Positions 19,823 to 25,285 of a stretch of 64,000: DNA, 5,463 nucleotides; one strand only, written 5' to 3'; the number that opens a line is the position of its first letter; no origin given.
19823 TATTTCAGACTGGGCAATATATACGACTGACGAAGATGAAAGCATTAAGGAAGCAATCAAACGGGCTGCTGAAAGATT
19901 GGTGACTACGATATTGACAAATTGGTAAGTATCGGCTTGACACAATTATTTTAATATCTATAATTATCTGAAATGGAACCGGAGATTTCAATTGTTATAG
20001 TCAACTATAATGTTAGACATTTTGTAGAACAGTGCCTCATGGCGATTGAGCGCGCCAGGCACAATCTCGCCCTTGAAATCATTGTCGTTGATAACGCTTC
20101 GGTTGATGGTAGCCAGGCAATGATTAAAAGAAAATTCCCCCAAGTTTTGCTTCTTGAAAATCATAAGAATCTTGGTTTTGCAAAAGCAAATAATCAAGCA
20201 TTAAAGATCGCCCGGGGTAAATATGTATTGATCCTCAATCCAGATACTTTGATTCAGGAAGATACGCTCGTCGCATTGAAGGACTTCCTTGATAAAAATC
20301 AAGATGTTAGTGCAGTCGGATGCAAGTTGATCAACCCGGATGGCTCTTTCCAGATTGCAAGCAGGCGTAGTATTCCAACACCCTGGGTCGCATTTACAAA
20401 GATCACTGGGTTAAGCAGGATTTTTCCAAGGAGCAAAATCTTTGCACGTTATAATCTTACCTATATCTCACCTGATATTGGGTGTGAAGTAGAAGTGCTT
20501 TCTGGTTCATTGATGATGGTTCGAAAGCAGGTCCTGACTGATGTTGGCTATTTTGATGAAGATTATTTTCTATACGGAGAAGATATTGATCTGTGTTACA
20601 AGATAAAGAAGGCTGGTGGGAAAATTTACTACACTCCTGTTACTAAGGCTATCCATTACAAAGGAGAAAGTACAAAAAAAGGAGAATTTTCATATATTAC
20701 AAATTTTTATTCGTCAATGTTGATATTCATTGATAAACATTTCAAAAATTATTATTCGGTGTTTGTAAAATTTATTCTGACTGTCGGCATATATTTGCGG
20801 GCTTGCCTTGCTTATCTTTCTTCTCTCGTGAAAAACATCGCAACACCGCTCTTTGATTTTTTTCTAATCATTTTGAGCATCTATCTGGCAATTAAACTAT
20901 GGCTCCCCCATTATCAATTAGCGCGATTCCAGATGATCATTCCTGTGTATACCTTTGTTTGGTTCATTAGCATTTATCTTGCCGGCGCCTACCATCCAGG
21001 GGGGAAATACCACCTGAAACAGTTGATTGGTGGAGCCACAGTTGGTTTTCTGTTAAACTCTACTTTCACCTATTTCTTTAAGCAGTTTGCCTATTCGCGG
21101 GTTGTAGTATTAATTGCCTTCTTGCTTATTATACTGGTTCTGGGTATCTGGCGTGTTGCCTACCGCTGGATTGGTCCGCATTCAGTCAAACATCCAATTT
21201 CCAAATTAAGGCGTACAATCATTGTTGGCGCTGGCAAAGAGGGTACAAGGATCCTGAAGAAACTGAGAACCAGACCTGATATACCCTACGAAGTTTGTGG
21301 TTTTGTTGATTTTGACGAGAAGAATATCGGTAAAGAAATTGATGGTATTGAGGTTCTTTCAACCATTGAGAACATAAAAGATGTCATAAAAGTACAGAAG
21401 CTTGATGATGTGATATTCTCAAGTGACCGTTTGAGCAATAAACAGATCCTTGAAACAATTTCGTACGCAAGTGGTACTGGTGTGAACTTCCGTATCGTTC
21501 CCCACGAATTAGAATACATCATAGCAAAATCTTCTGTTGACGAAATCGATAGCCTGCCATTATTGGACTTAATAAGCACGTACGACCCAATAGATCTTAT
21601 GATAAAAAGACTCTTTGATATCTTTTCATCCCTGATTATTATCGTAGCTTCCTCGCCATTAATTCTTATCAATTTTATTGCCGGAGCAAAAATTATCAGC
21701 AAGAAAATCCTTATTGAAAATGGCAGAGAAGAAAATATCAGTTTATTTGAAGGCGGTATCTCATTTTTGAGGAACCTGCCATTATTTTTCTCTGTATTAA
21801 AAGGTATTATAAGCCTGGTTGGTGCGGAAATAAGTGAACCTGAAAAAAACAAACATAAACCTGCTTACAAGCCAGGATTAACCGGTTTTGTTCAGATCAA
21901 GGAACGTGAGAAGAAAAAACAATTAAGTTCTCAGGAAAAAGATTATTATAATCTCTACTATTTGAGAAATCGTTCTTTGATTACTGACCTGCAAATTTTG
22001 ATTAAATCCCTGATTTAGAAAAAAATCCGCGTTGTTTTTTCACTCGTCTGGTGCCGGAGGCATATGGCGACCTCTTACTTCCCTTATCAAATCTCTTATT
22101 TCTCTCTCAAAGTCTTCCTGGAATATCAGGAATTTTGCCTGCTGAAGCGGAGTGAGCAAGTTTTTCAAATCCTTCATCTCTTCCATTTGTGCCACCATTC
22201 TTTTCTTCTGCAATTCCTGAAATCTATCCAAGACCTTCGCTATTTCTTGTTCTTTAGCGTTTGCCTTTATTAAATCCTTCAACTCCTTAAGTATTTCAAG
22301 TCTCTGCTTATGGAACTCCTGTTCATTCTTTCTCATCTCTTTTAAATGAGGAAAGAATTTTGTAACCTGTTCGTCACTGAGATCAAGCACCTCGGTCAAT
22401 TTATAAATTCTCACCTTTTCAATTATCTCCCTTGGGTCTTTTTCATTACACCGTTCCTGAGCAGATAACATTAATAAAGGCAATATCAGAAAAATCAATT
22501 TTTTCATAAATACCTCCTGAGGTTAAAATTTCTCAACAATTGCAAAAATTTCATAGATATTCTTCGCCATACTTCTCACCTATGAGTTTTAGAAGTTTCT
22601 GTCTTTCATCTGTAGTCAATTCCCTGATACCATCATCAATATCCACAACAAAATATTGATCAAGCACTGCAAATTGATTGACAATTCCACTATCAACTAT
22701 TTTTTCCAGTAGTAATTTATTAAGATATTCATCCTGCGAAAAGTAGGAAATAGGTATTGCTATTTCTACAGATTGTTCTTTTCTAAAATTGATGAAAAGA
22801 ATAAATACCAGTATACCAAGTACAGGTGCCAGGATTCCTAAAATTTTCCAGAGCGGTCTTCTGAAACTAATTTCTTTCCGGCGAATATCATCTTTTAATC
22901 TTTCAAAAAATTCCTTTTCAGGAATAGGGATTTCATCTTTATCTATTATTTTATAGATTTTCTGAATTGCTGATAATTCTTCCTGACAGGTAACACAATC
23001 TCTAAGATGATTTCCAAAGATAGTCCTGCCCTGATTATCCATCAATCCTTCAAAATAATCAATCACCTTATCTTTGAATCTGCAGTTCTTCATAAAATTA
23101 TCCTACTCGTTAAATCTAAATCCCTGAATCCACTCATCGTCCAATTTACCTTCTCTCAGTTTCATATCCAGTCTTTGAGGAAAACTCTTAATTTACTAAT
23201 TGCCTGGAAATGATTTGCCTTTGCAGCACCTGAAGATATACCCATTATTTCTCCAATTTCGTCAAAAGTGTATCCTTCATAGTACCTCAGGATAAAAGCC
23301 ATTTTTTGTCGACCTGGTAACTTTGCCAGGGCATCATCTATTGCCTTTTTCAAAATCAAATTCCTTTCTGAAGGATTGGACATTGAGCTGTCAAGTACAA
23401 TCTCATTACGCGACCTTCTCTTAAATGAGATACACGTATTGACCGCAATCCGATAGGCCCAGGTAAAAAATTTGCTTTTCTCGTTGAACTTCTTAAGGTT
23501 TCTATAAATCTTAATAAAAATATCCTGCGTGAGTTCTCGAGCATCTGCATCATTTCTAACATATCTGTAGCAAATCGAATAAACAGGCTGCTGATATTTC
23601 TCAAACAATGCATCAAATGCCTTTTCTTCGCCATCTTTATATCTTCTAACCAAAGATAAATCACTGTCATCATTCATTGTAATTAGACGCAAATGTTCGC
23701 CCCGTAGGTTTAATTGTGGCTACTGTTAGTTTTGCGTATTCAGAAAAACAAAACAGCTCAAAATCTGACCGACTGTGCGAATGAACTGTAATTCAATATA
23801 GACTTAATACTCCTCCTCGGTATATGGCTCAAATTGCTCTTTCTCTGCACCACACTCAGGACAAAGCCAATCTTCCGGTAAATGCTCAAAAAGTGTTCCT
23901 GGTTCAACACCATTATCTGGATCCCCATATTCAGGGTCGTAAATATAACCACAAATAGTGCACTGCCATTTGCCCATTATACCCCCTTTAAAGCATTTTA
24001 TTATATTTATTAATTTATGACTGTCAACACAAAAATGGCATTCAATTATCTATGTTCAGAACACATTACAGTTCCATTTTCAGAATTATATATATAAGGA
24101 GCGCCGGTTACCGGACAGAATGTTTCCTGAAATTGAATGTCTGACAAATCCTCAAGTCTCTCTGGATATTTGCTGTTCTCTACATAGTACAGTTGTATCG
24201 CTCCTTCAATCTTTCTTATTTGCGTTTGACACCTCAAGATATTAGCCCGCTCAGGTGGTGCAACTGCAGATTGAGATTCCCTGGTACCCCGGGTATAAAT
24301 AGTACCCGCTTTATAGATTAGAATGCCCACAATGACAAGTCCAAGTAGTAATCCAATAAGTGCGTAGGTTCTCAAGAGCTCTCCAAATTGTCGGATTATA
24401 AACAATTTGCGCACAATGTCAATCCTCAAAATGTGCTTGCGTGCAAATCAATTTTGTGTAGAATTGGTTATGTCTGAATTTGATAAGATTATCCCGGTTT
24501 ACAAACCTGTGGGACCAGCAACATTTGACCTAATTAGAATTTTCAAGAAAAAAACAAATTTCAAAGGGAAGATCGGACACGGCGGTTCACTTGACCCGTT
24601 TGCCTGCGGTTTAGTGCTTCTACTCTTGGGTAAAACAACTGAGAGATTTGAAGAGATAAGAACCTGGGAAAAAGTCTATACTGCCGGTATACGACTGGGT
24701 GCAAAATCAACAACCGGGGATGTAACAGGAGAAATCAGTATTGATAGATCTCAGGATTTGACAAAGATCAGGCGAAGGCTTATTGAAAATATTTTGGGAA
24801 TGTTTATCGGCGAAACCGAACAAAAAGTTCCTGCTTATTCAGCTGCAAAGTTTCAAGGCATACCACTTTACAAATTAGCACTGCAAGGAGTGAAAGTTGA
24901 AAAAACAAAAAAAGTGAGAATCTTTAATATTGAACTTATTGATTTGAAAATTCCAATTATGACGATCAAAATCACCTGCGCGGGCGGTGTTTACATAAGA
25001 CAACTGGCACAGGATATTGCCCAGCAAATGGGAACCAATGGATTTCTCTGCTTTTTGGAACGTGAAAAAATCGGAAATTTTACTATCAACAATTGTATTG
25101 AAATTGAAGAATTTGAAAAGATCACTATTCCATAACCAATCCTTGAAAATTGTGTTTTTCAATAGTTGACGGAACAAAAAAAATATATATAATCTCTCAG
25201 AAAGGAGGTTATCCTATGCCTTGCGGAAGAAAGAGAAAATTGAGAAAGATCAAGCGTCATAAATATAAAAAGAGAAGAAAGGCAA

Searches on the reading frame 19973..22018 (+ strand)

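Call 10: search_protein_families(library=pfam, proteins=[window:19973-22018:+], max_evalue=0.00001)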
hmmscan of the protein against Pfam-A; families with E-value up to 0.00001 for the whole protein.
window:19973-22018:+ (681 aa): 6 families
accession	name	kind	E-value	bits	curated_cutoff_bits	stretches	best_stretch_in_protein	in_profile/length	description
PF00535.33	Glycos_transf_2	-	1.5e-22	80.7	23.3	1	6-186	1-162/168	Glycosyl transferase family 2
PF13641.12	Glyco_tranf_2_3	-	1e-18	68.7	27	1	3-235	1-218/230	Glycosyltransferase like family 2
PF02397.22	Bac_transf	-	2.6e-16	60.1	27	1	600-679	89-173/179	Bacterial sugar transferase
PF13727.12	CoA_binding_3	-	3.2e-16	60.3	25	1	348-510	18-175/175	CoA-binding domain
PF13632.12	Glyco_trans_2_3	-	7.2e-08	32.9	27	1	84-316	1-192/198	Glycosyl transferase family group 2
PF10111.15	Glyco_tranf_2_2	-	6.7e-06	26.2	27.3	0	7-102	4-102/276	Glycosyltransferase like family 2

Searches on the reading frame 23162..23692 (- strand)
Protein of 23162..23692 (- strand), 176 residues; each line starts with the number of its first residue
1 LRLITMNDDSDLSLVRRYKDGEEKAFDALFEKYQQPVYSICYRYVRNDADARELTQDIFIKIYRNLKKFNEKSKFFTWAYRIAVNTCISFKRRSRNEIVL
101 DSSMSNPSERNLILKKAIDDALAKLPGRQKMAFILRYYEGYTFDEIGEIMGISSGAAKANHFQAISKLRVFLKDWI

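Call 10: search_protein_families(library=pfam, proteins=[window:23162-23692:-], max_evalue=0.00001)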
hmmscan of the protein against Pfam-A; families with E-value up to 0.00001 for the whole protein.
window:23162-23692:- (176 aa): 4 families
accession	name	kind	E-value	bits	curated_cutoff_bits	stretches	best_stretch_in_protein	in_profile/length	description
PF04542.20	Sigma70_r2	-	5.2e-21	74.7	24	1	29-95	1-69/71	Sigma-70 region 2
PF08281.18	Sigma70_r4_2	-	1.4e-15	57.1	25.7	1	116-168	2-54/54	Sigma-70, region 4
PF04545.22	Sigma70_r4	-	1.5e-14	53.7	24.1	1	121-169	1-49/50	Sigma-70, region 4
PF07638.17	Sigma70_ECF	-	1.9e-09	38.1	21.1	1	14-161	7-172/185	ECF sigma factor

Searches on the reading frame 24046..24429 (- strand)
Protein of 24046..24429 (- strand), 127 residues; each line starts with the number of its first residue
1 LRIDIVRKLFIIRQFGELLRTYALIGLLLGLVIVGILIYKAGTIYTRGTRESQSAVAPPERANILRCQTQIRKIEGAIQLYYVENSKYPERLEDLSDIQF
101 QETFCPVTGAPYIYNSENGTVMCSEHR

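Call 5: search_protein_families(library=pfam, proteins=[window:24046-24429:-], max_evalue=0.01)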
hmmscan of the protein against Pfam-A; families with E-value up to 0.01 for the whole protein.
window:24046-24429:- (127 aa): 1 family
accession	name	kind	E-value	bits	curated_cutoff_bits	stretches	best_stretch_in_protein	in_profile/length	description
PF08334.16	T2SSG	-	0.00041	20.8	21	1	60-99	7-46/108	Type II secretion system (T2SS), protein G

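Call 6: search_protein_families(library=ncbifam, proteins=[window:24046-24429:-], max_evalue=0.01)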
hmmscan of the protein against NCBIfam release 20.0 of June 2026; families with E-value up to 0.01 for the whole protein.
window:24046-24429:- (127 aa): 1 family
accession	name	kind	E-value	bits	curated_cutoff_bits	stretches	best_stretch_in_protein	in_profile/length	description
TIGR01710.1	typeII_sec_gspG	equivalog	0.0012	18.8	88.85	1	21-96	2-67/134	type II secretion system major pseudopilin GspG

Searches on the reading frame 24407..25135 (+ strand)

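Call 10: search_protein_families(library=pfam, proteins=[window:24407-25135:+], max_evalue=0.00001)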
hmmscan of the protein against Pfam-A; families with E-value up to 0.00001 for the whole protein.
window:24407-25135:+ (242 aa): 1 family
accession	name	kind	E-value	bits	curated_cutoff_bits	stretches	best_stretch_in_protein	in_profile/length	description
PF01509.24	TruB_N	-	2.9e-36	125.5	27.3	1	48-197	2-149/149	TruB family pseudouridylate synthase (N terminal domain)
